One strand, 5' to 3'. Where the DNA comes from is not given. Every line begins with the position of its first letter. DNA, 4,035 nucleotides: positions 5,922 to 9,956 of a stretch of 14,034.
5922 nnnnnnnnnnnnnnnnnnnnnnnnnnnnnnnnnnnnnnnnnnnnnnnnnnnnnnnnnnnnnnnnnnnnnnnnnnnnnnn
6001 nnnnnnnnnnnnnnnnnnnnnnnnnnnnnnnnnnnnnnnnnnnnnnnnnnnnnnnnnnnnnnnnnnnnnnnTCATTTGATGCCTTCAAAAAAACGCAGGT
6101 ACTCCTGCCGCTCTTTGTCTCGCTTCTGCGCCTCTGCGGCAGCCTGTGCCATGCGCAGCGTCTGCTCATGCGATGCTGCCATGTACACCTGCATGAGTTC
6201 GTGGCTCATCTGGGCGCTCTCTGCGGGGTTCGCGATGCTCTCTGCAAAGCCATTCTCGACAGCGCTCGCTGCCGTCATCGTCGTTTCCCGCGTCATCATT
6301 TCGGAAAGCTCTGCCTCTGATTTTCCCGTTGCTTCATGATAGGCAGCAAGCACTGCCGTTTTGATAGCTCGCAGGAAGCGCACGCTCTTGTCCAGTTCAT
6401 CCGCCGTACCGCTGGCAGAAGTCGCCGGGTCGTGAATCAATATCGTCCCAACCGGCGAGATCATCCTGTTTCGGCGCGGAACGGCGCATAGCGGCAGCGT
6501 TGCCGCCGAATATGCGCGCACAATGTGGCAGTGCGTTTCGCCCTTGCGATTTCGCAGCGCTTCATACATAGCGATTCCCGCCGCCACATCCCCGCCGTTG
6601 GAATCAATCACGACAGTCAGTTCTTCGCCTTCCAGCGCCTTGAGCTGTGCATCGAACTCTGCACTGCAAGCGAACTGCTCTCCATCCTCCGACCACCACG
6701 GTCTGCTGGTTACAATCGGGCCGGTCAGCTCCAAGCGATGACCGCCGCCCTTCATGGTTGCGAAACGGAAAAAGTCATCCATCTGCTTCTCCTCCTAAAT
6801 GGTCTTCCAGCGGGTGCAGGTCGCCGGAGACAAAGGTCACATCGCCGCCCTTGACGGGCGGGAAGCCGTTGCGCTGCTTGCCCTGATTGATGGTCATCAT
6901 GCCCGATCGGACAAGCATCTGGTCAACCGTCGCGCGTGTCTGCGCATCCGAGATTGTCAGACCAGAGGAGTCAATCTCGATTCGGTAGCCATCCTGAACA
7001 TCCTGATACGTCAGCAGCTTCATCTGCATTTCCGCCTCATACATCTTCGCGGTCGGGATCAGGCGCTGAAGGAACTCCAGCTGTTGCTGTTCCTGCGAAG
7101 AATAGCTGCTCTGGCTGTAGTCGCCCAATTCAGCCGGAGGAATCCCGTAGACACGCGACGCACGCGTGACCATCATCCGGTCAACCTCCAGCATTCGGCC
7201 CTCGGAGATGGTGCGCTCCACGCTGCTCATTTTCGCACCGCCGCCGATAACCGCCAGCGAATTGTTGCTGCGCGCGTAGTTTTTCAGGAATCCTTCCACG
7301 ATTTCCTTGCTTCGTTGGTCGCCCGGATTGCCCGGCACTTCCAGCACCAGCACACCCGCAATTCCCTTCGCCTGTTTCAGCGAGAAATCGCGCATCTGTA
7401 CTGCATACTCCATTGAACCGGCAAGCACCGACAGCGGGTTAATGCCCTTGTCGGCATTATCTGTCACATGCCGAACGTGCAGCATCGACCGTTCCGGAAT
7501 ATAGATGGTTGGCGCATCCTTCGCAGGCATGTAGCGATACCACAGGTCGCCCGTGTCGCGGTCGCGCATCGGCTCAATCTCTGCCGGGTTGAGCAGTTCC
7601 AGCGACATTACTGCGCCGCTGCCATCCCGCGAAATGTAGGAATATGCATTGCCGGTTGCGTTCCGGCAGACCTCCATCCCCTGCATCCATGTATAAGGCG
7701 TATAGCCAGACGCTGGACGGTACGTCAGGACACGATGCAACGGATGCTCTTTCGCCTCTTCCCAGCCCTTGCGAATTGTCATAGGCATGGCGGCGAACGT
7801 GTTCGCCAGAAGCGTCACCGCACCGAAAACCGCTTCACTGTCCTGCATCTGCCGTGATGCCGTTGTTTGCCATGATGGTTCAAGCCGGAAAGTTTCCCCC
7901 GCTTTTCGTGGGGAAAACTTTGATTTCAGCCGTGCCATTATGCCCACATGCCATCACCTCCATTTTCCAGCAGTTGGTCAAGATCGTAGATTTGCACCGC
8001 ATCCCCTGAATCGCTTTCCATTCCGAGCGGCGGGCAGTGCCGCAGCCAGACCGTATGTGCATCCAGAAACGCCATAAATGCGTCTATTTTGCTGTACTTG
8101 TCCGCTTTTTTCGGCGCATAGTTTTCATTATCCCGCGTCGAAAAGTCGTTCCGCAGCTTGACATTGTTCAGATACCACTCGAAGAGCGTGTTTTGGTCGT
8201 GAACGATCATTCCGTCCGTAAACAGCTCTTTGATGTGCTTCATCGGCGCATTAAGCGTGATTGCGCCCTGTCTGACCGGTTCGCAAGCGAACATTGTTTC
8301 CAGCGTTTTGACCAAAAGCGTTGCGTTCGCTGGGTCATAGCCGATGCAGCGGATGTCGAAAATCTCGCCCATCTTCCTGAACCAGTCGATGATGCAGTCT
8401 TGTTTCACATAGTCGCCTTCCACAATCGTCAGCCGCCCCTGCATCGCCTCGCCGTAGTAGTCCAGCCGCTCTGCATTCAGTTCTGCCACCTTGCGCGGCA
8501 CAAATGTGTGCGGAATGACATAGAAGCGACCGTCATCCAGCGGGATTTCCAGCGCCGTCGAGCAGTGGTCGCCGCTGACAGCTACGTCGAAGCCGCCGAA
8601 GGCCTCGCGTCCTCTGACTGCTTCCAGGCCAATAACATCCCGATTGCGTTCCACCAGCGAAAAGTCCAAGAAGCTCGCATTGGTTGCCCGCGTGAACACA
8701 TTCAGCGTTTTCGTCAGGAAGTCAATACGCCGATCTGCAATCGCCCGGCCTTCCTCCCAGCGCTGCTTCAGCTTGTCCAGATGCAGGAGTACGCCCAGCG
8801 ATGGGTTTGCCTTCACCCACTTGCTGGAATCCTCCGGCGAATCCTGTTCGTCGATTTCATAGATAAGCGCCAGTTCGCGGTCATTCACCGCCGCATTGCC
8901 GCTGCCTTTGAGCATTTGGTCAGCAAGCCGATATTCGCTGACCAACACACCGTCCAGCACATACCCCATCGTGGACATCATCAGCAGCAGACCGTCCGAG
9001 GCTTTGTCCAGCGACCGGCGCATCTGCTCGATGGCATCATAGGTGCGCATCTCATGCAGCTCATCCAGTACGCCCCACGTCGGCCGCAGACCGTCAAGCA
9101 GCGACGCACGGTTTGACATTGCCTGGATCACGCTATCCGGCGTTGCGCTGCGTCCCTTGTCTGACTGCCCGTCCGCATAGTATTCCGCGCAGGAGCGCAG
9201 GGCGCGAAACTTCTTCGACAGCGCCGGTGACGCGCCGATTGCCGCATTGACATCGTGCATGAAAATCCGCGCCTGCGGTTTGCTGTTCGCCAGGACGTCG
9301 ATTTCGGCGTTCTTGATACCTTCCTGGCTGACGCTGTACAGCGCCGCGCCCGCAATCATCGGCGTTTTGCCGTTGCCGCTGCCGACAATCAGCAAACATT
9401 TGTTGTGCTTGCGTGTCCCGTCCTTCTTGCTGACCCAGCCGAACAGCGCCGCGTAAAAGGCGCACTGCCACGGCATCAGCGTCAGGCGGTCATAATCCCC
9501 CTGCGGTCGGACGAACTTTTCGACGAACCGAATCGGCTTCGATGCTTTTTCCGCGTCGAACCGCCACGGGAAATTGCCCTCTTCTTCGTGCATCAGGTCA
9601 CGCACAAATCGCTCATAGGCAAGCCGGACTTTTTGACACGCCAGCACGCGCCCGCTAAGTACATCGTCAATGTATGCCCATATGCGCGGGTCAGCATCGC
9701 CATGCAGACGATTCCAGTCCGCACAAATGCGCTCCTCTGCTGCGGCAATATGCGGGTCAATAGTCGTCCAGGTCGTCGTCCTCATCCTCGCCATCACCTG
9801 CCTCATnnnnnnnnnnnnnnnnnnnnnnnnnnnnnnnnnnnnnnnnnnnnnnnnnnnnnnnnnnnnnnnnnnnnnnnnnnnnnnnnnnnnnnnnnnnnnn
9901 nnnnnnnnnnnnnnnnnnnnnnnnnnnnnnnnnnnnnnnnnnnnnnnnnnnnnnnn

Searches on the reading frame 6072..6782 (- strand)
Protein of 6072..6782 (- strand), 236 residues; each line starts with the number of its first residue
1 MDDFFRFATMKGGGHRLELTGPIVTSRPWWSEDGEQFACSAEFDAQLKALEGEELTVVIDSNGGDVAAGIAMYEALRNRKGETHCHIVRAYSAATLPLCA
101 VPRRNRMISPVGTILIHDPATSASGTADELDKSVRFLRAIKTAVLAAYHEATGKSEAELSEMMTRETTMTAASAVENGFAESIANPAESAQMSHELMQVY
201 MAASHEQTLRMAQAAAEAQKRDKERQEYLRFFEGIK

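Call 5: search_protein_families(library=pfam, max_evalue=0.01, proteins=[window:6072-6782:-])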
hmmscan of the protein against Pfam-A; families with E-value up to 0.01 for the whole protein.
window:6072-6782:- (236 aa): 1 family
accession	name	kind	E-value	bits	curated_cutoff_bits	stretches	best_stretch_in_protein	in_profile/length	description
PF00574.28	CLP_protease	-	2.5e-24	86.6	20.2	1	46-185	36-180/182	Clp protease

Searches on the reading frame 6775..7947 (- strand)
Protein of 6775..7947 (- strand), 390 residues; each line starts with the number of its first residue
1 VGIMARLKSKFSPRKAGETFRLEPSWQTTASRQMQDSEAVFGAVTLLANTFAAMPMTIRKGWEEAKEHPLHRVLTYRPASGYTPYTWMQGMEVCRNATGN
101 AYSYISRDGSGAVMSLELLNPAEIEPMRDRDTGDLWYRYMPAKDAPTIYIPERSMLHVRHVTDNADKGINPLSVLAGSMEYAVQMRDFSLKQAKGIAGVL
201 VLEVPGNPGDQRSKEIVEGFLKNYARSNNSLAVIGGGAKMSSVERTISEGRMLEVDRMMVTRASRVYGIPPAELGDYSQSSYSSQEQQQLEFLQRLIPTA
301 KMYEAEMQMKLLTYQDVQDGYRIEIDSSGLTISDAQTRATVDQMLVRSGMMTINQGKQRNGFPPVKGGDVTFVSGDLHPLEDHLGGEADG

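Call 5: search_protein_families(library=pfam, max_evalue=0.01, proteins=[window:6775-7947:-])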
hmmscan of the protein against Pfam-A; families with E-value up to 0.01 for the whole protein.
window:6775-7947:- (390 aa): 1 family
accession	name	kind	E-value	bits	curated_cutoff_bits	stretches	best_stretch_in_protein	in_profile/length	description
PF04860.17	Phage_portal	-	7.3e-59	200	39.1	1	39-359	2-319/321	Phage portal protein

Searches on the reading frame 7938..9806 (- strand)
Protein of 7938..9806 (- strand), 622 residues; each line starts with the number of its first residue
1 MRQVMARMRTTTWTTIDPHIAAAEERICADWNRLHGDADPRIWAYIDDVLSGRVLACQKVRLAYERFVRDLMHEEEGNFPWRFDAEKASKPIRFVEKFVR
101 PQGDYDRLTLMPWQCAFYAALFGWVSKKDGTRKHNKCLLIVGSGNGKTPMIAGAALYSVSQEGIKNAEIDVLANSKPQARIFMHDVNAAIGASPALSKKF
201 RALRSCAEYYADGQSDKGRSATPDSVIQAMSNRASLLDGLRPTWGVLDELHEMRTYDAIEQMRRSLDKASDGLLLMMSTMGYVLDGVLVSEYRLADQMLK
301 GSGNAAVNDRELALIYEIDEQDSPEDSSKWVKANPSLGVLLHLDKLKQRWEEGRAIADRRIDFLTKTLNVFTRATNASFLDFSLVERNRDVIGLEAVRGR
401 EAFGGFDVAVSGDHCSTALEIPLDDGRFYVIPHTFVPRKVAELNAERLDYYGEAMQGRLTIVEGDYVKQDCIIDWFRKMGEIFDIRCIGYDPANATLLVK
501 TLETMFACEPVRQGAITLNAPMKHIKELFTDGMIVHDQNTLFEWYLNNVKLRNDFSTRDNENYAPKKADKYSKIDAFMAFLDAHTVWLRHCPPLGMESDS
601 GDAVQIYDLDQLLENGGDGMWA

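Call 5: search_protein_families(library=pfam, max_evalue=0.01, proteins=[window:7938-9806:-])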
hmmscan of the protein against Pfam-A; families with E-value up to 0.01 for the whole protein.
window:7938-9806:- (622 aa): 2 families
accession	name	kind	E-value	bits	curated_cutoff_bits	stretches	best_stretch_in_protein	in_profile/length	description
PF20441.4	TerL_nuclease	-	2.8e-36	125.6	24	1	314-585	10-280/286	Terminase large subunit, endonuclease domain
PF03354.21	TerL_ATPase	-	1.2e-15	58.1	23.7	1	112-294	1-175/178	Terminase large subunit, ATPase domain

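Call 9: find_encoding_contigs(protein=window:7938-9806:-, flank=10000, max_places=10)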
Protein window:7938-9806:- (622 aa): no gene with exactly this product is on record in the collection.

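Call 12: find_related_loci(query=window:7938-9806:-, collection=viral_contigs, flank=10000)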
Query window:7938-9806:- (622 aa) in viral_contigs; peptide patterns used: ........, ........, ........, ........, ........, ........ (x = any residue, [..] = any of these).
10 stretches matched a pattern; 6 encode a relative of the query (tblastn E <= 1e-3); 6 distinct loci.
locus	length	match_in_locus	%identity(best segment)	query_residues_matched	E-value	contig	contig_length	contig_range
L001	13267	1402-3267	100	1-622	0e+0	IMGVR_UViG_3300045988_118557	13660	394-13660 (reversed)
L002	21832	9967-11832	100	1-622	0e+0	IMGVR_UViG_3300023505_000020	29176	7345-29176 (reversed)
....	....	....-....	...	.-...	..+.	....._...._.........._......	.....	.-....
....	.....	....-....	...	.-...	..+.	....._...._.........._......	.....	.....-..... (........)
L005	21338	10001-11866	100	1-622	0e+0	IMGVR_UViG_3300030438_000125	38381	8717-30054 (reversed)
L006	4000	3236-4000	100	1-255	3e-178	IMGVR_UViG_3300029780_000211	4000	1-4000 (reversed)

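Call 13: find_related_loci(query=window:7938-9806:-, collection=genome_contigs, flank=10000)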
Query window:7938-9806:- (622 aa) in genome_contigs; peptide patterns used: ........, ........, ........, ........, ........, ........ (x = any residue, [..] = any of these).
70 stretches matched a pattern, but none encodes a relative of the query by tblastn (E <= 1e-3).

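Call 39: find_encoding_contigs(protein=window:7938-9794:-, flank=10000, max_places=10)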
Protein window:7938-9794:- (618 aa): 24 contigs read that carry it; 9 places shown.
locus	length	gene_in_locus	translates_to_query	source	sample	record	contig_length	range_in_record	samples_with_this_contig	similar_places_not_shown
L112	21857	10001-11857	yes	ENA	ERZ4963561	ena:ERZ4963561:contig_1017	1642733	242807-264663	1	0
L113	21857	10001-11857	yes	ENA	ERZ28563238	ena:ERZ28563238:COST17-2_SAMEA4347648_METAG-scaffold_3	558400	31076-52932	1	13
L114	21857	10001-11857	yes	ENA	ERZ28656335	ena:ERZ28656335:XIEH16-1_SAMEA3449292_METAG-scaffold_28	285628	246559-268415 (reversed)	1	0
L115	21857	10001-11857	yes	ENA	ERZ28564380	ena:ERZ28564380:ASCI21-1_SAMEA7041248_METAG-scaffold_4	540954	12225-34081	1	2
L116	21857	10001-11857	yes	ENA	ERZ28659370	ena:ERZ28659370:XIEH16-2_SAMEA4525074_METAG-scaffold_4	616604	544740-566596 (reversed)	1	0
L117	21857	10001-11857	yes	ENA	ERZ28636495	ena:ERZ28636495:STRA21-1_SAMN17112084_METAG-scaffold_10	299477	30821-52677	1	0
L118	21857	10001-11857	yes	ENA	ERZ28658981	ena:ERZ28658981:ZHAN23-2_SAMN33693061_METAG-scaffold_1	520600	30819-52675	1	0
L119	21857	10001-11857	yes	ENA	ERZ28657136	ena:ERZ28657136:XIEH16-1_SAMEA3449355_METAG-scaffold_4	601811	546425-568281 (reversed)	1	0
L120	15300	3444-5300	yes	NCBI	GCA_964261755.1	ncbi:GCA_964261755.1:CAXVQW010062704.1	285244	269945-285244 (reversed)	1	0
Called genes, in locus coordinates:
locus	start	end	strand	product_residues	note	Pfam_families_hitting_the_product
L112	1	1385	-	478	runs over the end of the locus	PF14659:Phage_int_SAM_3, PF22022:Phage_int_M, PF00589:Phage_integrase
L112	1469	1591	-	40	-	-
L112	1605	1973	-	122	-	-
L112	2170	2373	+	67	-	PF01381:HTH_3 (weak)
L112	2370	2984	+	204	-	-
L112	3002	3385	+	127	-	-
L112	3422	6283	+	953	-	-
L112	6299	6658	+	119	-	PF04545:Sigma70_r4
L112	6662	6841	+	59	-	-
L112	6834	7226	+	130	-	PF00436:SSB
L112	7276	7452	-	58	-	-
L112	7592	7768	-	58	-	-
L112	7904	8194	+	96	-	PF01909:NTP_transf_2, PF18765:Polbeta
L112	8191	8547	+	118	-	PF01934:HepT-like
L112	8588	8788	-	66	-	PF10723:RepB-RCR_reg, PF01402:RHH_1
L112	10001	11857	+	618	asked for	PF03354:TerL_ATPase, PF20441:TerL_nuclease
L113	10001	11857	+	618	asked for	PF03354:TerL_ATPase, PF20441:TerL_nuclease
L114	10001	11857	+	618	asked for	PF03354:TerL_ATPase, PF20441:TerL_nuclease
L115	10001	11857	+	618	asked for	PF03354:TerL_ATPase, PF20441:TerL_nuclease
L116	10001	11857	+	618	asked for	PF03354:TerL_ATPase, PF20441:TerL_nuclease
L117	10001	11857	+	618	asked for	PF03354:TerL_ATPase, PF20441:TerL_nuclease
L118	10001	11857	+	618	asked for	PF03354:TerL_ATPase, PF20441:TerL_nuclease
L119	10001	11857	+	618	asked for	PF03354:TerL_ATPase, PF20441:TerL_nuclease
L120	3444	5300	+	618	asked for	PF03354:TerL_ATPase, PF20441:TerL_nuclease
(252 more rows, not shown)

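Call 40: search_dna_similar(query=window:7938-9794:-, collection=phages, mode=protein, max_rows=12)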
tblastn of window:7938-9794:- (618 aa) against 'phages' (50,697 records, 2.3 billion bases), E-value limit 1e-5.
Records with a match: 2804; places in all: 2810; records where one place covers at least 80% of the query: 1964.
Best place of each record, by identity: <60% 2804.
By first word of the organism name: Lactococcus 510; Streptococcus 479; Staphylococcus 277; Vibrio 219; Enterococcus 138; Arthrobacter 112; Paenibacillus 110; Gordonia 99; Streptomyces 74; Bacillus 72; and 104 more.
By host as written in the record: - 334; Lactococcus lactis 310; Streptococcus thermophilus 130; Staphylococcus aureus 78; Arthrobacter sp. ATCC 21022 62; Gordonia terrae 3612 58; Ralstonia solanacearum 45; Enterococcus faecalis 43; and 784 more.
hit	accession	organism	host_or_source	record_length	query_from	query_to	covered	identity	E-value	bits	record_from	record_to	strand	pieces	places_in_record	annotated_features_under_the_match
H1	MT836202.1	Bacteriophage sp.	human fecal samples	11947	37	588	89%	42.3%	6e-141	458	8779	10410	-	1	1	record has no annotation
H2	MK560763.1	Virgibacillus phage Mimir87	Virgibacillus halotolerans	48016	41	591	89%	38.6%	6e-123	406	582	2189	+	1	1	terminase large subunit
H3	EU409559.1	Lactobacillus phage JCL1032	Lactobacillus delbrueckii subsp. lactis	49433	40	597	90%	37.3%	4e-74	357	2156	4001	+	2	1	putative terminase large subunit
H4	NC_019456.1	Lactobacillus phage JCL1032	Lactobacillus delbrueckii subsp. lactis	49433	40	597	90%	37.3%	4e-74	357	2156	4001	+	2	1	terminase large subunit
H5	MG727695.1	Paenibacillus phage BN12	Paenibacillus larvae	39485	1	581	94%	35.8%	2e-117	390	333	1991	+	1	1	terminase large subunit | terminase small subunit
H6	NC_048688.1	Paenibacillus phage BN12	Paenibacillus larvae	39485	1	581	94%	35.8%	2e-117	390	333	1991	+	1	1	terminase large subunit | terminase small subunit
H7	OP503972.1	Paenibacillus phage Bob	Paenibacillus larvae F2B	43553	1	581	94%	35.8%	2e-117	390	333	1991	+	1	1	terminase large subunit | terminase small subunit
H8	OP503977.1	Paenibacillus phage GIW2016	Paenibacillus larvae 2017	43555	1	581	94%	35.8%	2e-117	390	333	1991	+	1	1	terminase large subunit | terminase small subunit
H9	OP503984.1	Paenibacillus phage Rosalind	Paenibacillus larvae F1A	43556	1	581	94%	35.8%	2e-117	390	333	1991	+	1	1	terminase large subunit | terminase small subunit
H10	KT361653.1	Paenibacillus phage Paisley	Paenibacillus larvae NRRL 2605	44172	1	581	94%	35.8%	2e-117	390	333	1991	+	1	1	terminase large subunit | terminase small subunit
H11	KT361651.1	Paenibacillus phage Harrison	Paenibacillus larvae NRRL 2605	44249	1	581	94%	35.8%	2e-117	390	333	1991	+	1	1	terminase large subunit | terminase small subunit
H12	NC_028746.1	Paenibacillus phage Harrison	Paenibacillus larvae NRRL 2605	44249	1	581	94%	35.8%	2e-117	390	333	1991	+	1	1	terminase large subunit | terminase small subunit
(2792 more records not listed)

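Call 56: list_cluster_members(proteins=[window:7938-9794:-, window:11248-11604:-])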
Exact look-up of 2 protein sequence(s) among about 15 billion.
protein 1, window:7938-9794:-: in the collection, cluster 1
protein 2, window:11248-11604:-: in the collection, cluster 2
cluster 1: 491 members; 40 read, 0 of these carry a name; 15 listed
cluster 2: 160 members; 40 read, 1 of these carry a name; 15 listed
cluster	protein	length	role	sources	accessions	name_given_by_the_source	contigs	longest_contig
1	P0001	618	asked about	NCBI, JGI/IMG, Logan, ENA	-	-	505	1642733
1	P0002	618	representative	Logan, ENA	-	-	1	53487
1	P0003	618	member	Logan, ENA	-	-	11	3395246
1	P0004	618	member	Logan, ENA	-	-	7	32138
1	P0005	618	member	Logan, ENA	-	-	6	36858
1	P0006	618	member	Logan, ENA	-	-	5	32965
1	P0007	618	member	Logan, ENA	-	-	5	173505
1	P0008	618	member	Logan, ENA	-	-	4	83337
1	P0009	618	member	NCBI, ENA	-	-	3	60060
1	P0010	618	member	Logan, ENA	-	-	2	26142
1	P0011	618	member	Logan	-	-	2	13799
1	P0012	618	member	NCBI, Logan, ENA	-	-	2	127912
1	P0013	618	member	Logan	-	-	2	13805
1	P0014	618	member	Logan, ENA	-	-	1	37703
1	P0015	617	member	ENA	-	-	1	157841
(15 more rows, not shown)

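Call 57: find_encoding_contigs(protein=P0011, flank=10000, max_places=4)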
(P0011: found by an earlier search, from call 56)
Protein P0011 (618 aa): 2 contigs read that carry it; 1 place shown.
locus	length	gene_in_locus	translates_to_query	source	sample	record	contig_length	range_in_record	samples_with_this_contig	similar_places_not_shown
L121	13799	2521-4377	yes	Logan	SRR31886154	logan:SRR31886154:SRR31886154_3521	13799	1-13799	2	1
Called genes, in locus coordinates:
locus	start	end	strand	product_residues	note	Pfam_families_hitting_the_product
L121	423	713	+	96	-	PF01909:NTP_transf_2, PF18765:Polbeta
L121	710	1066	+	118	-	PF01934:HepT-like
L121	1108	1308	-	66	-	PF10723:RepB-RCR_reg, PF01402:RHH_1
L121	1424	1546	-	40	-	-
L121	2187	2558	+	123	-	-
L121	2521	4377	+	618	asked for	PF03354:TerL_ATPase, PF20441:TerL_nuclease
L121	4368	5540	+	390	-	PF04860:Phage_portal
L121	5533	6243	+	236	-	PF00574:CLP_protease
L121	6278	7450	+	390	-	PF05065:Phage_capsid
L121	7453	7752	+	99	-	-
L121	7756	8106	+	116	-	-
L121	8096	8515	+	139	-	-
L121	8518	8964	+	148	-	-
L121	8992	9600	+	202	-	-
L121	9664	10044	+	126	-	-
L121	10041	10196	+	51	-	-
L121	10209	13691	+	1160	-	PF10145:PhageMin_Tail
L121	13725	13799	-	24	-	?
